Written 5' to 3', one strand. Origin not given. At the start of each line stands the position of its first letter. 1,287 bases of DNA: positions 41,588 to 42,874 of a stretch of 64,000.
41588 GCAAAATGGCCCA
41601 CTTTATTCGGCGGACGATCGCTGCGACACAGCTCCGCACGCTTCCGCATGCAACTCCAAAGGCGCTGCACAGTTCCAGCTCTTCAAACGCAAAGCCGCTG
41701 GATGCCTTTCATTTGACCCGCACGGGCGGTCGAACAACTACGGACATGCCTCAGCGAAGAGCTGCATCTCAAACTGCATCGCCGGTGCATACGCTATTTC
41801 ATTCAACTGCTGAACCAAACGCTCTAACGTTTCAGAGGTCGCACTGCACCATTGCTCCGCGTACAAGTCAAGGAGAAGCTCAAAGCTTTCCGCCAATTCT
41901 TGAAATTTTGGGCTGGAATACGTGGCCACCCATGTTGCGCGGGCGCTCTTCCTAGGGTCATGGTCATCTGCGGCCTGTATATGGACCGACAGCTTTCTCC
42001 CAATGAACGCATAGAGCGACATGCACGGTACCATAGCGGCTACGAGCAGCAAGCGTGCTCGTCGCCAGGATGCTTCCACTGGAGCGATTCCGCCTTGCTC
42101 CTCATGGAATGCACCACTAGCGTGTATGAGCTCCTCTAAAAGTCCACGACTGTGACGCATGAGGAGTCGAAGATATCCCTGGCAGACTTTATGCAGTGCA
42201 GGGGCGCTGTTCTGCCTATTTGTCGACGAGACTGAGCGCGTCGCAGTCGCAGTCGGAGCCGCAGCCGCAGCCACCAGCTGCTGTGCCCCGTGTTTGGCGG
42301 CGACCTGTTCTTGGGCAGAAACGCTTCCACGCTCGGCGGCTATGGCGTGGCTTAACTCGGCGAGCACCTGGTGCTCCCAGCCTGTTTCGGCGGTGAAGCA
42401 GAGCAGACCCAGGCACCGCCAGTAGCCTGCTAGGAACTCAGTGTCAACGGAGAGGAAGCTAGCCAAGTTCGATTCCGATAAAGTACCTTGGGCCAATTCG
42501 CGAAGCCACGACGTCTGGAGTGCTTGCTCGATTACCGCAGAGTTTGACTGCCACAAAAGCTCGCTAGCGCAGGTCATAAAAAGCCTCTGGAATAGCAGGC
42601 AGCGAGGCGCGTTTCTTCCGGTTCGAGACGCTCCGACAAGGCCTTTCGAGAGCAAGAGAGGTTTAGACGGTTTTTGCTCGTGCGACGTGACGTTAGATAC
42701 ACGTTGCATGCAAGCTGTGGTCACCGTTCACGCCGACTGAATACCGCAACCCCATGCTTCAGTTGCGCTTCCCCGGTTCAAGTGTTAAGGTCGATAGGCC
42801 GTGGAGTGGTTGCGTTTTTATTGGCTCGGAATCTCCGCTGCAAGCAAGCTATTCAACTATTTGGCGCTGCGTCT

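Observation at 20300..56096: Diverged repeat family R2 (4 copies) whose members include the inverted-repeat arms; it may be a decayed small-gene family rather than a transposon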

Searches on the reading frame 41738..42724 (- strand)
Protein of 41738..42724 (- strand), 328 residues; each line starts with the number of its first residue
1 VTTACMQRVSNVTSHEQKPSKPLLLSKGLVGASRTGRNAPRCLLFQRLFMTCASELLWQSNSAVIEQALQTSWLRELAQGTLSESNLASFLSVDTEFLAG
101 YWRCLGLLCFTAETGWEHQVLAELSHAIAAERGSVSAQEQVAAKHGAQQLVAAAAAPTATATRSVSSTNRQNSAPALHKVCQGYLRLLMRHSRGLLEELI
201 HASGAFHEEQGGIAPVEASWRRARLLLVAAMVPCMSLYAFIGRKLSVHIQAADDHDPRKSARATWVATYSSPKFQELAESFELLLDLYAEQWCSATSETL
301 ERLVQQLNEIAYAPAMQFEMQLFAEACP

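Call 31: search_protein_families(library=pfam, max_evalue=0.1, proteins=[window:41738-42724:-])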
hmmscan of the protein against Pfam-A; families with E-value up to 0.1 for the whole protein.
window:41738-42724:- (328 aa): 1 family
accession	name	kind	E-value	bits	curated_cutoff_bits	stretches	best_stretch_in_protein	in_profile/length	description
PF03070.21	TENA_THI-4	-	5.5e-05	23.5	22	1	227-305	121-194/210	TENA/THI-4/PQQC family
